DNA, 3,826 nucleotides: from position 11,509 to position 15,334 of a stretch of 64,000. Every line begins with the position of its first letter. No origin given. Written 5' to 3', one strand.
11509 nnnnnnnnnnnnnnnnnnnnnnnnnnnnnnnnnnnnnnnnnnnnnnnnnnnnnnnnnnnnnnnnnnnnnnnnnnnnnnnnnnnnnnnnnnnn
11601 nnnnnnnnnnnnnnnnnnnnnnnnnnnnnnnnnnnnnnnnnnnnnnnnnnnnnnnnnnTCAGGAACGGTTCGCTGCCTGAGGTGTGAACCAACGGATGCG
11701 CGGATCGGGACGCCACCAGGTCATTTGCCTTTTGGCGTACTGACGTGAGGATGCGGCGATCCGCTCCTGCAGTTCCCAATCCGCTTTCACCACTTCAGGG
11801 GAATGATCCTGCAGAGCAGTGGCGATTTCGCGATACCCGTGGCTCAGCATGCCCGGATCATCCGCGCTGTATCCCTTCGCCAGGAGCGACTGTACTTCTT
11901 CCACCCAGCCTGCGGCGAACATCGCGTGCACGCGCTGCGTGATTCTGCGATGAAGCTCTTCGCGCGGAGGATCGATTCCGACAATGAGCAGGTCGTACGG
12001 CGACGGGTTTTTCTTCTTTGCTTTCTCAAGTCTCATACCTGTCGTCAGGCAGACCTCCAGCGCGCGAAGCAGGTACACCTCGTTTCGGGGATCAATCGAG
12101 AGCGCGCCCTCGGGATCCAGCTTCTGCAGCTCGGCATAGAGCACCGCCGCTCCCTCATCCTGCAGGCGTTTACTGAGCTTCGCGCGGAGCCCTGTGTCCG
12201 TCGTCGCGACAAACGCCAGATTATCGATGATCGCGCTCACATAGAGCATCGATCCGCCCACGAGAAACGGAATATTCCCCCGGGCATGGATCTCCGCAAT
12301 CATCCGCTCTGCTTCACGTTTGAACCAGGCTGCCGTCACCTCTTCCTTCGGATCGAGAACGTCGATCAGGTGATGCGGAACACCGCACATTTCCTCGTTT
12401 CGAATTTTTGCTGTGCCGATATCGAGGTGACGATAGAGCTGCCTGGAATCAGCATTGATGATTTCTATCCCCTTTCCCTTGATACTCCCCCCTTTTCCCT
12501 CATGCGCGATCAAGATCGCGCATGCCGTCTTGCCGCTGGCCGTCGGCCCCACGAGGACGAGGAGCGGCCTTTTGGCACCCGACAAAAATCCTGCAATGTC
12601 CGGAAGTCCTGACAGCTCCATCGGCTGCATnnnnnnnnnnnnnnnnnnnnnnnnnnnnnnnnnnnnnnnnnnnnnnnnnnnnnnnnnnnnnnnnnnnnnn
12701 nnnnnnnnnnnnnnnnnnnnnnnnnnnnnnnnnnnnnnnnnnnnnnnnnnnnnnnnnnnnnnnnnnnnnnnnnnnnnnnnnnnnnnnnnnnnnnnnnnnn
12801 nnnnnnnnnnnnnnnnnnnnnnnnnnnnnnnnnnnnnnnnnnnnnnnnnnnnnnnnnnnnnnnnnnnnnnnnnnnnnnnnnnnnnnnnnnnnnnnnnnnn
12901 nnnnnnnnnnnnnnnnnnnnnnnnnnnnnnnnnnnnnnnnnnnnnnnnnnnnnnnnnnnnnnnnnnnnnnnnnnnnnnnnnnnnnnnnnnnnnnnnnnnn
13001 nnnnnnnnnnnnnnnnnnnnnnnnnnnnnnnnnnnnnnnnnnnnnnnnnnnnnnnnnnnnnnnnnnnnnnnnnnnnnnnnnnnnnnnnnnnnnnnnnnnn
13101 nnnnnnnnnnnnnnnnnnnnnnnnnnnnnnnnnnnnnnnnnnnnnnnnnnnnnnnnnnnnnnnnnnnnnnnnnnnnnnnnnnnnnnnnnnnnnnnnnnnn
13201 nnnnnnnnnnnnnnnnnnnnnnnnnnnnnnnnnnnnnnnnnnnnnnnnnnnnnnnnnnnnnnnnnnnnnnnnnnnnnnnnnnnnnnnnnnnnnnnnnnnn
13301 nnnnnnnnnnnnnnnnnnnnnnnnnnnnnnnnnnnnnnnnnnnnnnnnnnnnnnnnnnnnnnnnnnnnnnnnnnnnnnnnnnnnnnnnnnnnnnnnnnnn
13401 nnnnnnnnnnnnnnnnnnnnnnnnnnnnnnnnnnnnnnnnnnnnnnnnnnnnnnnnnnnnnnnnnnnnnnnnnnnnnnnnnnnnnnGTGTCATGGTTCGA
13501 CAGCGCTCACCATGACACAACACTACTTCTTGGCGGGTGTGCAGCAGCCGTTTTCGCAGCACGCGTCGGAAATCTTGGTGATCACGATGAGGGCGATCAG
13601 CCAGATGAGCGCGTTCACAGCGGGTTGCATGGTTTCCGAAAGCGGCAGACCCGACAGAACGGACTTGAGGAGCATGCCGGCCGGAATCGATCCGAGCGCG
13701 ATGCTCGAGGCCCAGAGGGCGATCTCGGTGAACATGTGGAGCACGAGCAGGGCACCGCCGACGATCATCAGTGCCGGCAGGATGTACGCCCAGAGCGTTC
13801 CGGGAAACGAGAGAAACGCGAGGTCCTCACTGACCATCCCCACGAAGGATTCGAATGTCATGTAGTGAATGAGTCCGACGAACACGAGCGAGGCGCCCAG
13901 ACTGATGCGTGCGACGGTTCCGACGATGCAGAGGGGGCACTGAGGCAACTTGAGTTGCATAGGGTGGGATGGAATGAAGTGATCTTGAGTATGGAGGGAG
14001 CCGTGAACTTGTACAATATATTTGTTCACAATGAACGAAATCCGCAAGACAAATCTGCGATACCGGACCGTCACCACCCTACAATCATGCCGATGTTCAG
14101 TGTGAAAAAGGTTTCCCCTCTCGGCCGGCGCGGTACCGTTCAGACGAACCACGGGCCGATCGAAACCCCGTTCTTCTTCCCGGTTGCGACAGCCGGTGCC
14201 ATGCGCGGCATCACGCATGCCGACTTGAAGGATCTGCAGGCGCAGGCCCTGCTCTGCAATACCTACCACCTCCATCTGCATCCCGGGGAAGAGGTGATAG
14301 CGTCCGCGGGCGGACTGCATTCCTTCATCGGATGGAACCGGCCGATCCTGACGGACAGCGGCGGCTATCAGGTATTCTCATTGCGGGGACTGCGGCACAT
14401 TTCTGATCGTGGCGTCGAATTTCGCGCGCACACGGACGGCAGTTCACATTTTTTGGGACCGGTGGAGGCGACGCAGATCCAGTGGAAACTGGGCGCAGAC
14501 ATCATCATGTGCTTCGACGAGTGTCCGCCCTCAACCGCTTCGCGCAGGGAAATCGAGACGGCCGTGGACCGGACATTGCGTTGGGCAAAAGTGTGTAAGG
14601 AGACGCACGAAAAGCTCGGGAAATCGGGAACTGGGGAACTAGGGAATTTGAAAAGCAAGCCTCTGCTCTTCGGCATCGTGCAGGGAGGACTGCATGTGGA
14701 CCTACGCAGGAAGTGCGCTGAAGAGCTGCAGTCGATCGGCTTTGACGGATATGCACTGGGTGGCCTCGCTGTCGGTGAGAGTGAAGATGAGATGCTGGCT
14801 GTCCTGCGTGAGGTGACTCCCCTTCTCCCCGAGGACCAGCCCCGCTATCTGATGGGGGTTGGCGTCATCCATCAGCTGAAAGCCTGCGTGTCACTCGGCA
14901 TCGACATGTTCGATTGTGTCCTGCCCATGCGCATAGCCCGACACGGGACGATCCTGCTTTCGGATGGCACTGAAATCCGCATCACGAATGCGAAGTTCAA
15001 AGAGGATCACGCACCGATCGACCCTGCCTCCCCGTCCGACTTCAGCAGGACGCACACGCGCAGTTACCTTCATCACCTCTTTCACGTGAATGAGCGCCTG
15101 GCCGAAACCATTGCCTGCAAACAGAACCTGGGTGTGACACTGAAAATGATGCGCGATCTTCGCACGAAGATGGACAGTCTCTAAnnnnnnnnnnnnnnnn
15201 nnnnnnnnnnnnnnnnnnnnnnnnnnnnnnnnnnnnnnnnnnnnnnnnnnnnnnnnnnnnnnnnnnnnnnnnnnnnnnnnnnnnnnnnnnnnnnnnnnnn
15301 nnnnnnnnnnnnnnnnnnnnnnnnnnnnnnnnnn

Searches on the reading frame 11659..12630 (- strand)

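Call 9: search_protein_families(library=pfam, proteins=[window:11659-12630:-], max_evalue=0.001)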
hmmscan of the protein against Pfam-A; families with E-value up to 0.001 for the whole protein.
window:11659-12630:- (323 aa): 1 family
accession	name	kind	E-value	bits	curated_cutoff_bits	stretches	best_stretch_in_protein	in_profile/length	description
PF01715.23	IPPT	-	2.4e-77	260.3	23.6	1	64-307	1-241/243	IPP transferase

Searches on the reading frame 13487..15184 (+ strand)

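Call 9: search_protein_families(library=pfam, proteins=[window:13487-15184:+], max_evalue=0.001)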
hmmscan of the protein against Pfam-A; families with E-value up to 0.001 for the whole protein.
window:13487-15184:+ (565 aa): 1 family
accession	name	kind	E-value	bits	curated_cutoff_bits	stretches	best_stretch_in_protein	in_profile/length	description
PF01702.25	TGT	-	8.7e-129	430.1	26.3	1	213-562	3-339/357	Queuine tRNA-ribosyltransferase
